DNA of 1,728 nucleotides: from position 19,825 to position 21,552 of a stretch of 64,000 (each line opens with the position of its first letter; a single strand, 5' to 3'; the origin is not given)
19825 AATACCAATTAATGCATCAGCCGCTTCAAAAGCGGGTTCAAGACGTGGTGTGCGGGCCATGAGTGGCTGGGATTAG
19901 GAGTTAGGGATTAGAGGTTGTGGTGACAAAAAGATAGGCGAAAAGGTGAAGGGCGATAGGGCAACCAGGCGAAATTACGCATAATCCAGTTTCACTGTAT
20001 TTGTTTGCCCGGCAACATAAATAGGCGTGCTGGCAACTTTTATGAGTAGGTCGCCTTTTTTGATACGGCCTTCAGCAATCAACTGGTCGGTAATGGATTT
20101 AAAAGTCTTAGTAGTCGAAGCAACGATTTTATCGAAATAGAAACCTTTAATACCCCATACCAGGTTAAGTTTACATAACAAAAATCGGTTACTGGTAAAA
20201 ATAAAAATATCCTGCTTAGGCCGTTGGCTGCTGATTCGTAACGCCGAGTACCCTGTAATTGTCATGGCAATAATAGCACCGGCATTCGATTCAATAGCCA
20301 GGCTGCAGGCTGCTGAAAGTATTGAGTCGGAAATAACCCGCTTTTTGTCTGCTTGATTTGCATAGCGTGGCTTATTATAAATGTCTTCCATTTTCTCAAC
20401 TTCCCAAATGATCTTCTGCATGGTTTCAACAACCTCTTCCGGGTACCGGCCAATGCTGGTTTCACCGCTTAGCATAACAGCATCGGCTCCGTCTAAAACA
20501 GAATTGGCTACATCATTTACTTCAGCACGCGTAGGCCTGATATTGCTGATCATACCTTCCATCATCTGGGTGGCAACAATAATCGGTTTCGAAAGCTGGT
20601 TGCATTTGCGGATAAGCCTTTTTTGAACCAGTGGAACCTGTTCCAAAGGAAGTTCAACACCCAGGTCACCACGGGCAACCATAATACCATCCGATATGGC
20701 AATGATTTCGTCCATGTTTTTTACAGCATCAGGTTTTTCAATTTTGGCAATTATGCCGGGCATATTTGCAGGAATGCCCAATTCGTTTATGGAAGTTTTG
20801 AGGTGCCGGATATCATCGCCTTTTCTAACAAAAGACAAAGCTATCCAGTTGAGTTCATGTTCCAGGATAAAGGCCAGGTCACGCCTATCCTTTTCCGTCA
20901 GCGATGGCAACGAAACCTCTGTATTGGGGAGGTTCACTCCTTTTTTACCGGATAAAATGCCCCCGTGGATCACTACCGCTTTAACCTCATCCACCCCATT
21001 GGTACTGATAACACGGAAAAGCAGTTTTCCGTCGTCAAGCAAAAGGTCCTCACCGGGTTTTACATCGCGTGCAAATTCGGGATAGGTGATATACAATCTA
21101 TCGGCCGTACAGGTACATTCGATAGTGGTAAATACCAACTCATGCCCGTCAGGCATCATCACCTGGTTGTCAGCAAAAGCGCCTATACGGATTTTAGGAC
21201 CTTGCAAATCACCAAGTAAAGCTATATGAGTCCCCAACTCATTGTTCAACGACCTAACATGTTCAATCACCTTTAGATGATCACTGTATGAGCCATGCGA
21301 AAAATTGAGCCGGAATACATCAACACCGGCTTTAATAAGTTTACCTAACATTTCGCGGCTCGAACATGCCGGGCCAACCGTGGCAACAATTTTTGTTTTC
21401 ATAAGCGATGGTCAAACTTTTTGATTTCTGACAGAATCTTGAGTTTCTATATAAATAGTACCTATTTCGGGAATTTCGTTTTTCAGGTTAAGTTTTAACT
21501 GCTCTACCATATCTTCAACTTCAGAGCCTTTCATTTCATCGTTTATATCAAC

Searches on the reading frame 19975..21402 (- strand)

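Call 49: search_protein_families(library=pfam, proteins=[window:19975-21402:-])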
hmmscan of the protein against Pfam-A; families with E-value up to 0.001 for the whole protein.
window:19975-21402:- (475 aa): 2 families
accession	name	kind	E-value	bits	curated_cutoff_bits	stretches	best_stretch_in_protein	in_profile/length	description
PF00224.27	PK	-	6.1e-117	390.8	30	1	2-325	3-328/328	Pyruvate kinase, barrel domain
PF02887.21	PK_C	-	3.6e-25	88.7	28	1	359-471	1-112/114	Pyruvate kinase, alpha/beta domain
